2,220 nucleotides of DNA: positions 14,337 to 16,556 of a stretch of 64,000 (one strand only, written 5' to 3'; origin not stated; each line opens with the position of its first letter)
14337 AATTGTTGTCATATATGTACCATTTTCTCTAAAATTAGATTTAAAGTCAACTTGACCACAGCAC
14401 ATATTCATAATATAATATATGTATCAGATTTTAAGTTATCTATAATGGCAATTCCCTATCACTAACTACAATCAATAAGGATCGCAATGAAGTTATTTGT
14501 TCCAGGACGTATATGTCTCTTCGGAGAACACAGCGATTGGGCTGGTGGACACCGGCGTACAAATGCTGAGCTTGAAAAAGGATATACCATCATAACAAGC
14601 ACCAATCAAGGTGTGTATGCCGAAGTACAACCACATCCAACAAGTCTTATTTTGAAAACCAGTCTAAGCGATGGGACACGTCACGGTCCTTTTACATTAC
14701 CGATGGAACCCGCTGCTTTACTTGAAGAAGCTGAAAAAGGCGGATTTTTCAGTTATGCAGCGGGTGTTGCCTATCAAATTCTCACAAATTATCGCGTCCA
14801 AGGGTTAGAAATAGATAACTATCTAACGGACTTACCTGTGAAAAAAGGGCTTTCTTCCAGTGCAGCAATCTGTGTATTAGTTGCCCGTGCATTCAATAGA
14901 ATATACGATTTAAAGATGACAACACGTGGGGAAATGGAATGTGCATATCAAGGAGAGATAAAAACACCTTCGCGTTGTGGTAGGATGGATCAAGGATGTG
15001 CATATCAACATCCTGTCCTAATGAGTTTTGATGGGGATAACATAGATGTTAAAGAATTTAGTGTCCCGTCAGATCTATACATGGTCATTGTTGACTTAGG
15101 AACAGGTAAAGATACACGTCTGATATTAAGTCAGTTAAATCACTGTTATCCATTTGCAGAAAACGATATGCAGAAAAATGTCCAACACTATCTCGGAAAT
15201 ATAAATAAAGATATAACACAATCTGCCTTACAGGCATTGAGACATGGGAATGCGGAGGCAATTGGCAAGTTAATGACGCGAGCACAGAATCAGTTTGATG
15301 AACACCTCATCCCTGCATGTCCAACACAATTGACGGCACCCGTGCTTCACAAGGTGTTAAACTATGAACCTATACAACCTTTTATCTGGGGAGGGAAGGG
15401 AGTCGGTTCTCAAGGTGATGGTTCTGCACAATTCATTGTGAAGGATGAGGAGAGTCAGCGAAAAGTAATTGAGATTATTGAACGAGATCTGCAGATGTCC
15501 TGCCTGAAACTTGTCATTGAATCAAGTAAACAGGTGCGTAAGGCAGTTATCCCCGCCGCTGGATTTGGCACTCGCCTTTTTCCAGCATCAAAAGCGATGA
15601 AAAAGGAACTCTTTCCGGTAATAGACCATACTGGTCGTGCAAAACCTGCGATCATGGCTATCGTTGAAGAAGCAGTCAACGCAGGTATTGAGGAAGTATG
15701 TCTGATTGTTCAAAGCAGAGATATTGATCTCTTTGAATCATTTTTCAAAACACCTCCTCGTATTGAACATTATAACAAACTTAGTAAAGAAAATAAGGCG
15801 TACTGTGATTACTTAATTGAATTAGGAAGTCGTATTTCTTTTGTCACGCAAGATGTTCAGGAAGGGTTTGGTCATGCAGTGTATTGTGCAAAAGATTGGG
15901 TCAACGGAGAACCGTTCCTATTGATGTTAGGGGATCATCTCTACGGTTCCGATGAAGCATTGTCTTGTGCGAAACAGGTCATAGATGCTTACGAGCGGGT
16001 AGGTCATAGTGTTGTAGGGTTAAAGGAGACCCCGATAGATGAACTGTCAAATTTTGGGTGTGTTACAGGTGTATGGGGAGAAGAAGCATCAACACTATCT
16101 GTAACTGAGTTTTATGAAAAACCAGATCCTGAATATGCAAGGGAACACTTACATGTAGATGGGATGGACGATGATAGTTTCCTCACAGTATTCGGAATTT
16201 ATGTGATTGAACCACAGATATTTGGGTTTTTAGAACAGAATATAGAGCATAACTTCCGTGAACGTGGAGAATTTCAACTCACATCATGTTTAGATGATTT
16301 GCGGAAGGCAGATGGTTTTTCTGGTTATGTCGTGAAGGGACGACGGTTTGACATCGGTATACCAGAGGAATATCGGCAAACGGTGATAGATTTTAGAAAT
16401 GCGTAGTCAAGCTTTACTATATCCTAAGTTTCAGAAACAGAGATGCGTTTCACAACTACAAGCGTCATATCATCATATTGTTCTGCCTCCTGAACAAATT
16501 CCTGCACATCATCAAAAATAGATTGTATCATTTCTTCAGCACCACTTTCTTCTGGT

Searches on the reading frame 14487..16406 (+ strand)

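Call 57: search_protein_families(library=pfam, max_evalue=0.0001, proteins=[window:14487-16406:+])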
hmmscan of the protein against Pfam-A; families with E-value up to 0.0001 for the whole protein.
window:14487-16406:+ (639 aa): 2 families
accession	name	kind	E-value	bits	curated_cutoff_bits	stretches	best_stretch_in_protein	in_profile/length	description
PF00483.29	NTP_transferase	-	5.1e-20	72.5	21.2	1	352-593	1-199/245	Nucleotidyl transferase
PF00288.32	GHMP_kinases_N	-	1.1e-09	38.8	22.3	1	90-172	2-83/87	GHMP kinases N terminal domain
